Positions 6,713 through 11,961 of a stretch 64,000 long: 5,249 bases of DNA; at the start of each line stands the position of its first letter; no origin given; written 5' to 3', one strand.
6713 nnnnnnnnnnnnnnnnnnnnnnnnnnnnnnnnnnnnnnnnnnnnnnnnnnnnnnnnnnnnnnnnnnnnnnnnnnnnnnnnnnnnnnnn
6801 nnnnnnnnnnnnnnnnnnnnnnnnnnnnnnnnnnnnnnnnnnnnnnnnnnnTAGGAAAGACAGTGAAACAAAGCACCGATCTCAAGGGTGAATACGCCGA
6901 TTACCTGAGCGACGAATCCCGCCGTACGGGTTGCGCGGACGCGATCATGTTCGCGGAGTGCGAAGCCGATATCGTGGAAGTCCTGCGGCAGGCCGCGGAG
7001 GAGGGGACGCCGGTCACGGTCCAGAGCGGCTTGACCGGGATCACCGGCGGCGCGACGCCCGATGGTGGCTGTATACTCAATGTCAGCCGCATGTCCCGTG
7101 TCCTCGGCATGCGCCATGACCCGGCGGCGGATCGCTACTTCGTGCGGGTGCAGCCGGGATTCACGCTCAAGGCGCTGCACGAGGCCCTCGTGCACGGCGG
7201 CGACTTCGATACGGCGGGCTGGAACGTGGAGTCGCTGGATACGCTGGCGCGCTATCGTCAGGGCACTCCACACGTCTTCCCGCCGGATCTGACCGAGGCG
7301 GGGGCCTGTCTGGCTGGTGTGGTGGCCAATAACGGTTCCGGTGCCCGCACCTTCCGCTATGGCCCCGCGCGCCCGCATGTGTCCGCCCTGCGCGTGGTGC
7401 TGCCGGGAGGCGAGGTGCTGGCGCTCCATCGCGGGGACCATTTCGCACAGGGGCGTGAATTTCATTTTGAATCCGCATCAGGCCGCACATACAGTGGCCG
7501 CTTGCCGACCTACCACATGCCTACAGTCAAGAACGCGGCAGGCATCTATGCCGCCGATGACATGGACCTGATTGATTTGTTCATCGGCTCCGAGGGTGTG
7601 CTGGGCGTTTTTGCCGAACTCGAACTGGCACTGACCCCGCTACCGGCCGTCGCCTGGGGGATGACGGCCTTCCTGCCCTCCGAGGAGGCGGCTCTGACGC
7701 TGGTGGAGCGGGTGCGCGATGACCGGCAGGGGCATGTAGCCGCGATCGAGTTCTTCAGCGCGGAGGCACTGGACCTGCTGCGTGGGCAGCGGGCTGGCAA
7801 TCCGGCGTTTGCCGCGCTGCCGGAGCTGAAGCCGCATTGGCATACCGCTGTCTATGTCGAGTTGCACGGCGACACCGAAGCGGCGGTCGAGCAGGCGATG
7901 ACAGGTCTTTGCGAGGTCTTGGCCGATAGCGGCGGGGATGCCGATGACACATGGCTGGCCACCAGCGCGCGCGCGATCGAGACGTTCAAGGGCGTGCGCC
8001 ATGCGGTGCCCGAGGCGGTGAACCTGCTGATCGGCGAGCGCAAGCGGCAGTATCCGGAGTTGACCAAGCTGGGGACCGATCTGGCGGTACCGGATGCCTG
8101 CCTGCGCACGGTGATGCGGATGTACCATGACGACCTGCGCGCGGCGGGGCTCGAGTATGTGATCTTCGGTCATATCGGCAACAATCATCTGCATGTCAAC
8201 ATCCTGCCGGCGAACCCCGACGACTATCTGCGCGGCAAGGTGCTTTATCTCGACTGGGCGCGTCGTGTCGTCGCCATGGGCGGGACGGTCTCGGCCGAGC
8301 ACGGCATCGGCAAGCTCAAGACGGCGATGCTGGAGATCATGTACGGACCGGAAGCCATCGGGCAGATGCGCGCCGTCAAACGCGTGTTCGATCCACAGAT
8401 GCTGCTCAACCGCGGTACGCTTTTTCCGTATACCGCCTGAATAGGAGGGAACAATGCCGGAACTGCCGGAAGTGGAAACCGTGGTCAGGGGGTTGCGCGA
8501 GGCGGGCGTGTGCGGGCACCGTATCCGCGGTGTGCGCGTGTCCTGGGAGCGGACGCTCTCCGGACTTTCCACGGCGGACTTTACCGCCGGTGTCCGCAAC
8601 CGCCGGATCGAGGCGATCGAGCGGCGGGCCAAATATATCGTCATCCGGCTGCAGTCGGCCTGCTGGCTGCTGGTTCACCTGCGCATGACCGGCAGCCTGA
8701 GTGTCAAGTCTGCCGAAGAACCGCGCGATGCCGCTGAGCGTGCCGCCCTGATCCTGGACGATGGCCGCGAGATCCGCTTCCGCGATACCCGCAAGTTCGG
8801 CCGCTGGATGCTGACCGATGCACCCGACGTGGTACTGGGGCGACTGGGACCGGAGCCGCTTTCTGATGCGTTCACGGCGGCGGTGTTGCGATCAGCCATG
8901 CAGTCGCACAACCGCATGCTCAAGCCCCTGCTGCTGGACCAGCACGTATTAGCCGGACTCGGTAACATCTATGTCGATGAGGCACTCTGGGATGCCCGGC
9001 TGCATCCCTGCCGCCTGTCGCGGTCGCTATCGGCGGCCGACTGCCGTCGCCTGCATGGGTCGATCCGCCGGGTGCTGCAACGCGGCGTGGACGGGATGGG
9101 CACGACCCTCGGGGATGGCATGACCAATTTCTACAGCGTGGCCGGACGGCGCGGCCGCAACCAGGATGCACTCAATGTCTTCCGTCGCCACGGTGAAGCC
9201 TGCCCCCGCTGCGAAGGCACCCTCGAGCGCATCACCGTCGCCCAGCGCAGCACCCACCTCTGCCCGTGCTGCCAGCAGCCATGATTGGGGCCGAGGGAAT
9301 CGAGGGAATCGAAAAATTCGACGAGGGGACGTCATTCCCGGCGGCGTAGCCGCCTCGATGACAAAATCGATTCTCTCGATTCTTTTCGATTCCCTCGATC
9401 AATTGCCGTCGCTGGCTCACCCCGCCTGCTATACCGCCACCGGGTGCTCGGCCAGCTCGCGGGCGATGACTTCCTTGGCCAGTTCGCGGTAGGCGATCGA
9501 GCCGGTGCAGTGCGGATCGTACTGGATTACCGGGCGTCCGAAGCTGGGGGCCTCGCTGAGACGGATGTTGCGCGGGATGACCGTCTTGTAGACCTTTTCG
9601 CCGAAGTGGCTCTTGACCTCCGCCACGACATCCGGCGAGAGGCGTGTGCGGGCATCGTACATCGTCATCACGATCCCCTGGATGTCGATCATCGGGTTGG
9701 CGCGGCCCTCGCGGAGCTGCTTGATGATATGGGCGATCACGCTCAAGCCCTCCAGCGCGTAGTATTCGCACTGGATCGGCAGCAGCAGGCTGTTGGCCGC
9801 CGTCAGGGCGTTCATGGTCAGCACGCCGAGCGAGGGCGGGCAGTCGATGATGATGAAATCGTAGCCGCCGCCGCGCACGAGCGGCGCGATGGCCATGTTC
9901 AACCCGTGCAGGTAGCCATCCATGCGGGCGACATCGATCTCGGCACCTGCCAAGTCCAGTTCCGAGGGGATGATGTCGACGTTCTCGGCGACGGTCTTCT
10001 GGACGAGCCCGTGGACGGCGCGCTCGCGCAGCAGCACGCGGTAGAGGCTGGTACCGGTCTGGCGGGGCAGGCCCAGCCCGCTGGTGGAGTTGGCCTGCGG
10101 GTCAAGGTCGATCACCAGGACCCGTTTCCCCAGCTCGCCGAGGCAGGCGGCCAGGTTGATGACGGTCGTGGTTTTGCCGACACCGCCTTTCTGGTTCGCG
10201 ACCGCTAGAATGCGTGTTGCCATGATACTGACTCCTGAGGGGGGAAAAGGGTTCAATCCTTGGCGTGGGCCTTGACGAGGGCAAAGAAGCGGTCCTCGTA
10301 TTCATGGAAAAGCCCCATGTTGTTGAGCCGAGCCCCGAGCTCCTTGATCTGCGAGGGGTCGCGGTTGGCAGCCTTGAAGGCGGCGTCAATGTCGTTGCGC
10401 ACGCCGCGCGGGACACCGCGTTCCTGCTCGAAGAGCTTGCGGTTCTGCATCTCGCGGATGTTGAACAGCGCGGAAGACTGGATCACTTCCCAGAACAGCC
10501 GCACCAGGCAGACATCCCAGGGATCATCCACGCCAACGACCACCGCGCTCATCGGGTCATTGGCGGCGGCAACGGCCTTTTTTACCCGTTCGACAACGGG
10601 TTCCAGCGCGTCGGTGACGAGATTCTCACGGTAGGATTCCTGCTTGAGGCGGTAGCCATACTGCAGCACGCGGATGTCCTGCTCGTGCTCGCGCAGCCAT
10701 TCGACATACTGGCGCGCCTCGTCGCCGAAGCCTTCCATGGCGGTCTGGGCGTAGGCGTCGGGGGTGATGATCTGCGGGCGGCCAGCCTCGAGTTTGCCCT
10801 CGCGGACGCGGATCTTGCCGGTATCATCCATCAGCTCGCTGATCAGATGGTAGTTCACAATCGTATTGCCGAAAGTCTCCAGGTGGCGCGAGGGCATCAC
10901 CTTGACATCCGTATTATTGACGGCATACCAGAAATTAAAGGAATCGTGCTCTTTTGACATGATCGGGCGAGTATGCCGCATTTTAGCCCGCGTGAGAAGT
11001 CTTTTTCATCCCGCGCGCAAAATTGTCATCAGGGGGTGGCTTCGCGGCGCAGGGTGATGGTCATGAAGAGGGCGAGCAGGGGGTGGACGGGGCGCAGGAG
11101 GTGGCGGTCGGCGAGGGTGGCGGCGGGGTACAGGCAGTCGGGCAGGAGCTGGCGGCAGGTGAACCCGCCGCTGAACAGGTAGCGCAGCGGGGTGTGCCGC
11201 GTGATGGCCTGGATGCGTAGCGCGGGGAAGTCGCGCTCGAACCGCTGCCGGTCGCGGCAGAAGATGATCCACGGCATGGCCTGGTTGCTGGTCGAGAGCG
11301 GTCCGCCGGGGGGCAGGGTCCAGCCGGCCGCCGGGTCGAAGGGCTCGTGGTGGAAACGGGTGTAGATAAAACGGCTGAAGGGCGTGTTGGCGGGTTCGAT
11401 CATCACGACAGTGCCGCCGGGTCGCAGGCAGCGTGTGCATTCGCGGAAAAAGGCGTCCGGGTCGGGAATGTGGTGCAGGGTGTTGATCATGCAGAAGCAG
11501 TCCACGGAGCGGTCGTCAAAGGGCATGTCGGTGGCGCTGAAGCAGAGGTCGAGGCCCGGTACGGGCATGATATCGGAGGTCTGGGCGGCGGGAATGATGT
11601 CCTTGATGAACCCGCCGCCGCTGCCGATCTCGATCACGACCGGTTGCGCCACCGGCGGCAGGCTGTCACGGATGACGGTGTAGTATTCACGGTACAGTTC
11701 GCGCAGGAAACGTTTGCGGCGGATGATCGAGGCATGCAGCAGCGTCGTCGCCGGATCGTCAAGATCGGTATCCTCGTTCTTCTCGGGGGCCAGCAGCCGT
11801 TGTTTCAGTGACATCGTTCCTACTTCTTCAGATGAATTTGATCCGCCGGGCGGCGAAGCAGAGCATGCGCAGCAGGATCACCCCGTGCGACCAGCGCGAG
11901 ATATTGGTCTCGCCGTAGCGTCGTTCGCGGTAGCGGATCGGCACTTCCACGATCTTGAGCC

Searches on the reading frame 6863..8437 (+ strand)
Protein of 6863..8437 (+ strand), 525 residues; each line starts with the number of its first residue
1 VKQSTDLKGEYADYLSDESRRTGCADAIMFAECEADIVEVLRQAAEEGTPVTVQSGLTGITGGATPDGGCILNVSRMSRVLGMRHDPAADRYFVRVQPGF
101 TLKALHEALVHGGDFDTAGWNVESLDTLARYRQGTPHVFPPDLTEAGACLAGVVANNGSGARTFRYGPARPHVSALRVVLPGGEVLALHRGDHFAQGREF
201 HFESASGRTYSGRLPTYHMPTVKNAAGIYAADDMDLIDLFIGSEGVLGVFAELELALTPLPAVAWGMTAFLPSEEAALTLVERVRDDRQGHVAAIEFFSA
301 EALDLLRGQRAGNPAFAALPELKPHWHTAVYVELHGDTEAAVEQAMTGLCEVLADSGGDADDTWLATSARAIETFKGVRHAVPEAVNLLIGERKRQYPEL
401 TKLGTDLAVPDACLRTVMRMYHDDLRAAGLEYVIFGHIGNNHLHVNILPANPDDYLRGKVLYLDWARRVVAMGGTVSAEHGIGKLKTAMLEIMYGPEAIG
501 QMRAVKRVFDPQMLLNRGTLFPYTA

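Call 67: search_protein_families(library=pfam, proteins=[window:6863-8437:+], max_evalue=0.00001)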
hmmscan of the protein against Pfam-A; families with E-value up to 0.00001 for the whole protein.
window:6863-8437:+ (525 aa): 2 families
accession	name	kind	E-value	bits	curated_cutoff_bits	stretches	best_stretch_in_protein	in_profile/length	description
PF02913.24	FAD-oxidase_C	-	1.3e-35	123.8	21.2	1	267-518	8-246/248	FAD linked oxidases, C-terminal domain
PF01565.28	FAD_binding_4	-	8.6e-22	77.8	26.4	2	26-113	2-86/139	FAD binding domain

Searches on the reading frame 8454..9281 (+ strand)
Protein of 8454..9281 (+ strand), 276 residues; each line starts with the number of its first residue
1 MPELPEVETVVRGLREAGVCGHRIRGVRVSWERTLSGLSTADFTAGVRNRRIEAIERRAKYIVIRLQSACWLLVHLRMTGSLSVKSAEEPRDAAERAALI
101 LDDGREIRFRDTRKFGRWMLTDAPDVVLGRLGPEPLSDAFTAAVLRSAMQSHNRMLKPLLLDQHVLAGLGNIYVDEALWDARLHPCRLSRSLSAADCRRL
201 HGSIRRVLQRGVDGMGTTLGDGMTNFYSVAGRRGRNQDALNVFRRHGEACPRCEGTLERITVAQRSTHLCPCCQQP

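Call 67: search_protein_families(library=pfam, proteins=[window:8454-9281:+], max_evalue=0.00001)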
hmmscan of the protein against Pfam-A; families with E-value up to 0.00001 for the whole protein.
window:8454-9281:+ (276 aa): 3 families
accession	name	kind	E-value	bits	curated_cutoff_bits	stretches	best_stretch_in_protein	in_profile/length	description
PF01149.29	Fapy_DNA_glyco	-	1.3e-34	119.7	25.5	1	1-118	1-117/117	Formamidopyrimidine-DNA glycosylase N-terminal domain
PF06831.19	H2TH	-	7.4e-29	100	34.7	1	131-217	1-87/93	Formamidopyrimidine-DNA glycosylase H2TH domain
PF06827.20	zf-FPG_IleRS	-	7.2e-09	35.7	21.3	1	247-275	1-29/30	Zinc finger found in FPG and IleRS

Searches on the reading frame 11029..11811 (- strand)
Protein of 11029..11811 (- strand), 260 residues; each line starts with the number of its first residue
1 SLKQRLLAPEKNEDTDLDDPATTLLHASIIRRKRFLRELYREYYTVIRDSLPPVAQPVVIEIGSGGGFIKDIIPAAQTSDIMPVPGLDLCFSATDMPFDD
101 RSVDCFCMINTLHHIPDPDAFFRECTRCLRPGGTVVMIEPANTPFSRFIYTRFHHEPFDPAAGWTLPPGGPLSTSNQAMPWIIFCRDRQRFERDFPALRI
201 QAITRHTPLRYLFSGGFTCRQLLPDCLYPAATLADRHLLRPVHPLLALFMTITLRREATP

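Call 36: search_protein_families(library=pfam, proteins=[window:11029-11811:-], max_evalue=0.00001)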
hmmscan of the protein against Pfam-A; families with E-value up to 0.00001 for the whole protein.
window:11029-11811:- (260 aa): 4 families
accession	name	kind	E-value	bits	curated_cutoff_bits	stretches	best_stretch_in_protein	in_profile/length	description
PF08241.18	Methyltransf_11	-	8.8e-14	52.4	21.2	1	89-136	47-94/95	Methyltransferase domain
PF13649.12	Methyltransf_25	-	1.3e-08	35.8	27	1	92-133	54-97/97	Methyltransferase domain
PF13489.12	Methyltransf_23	-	1.4e-08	35.1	27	1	53-144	20-123/164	Methyltransferase domain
PF08242.18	Methyltransf_12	-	1.1e-06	29.7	30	1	99-134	61-97/98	Methyltransferase domain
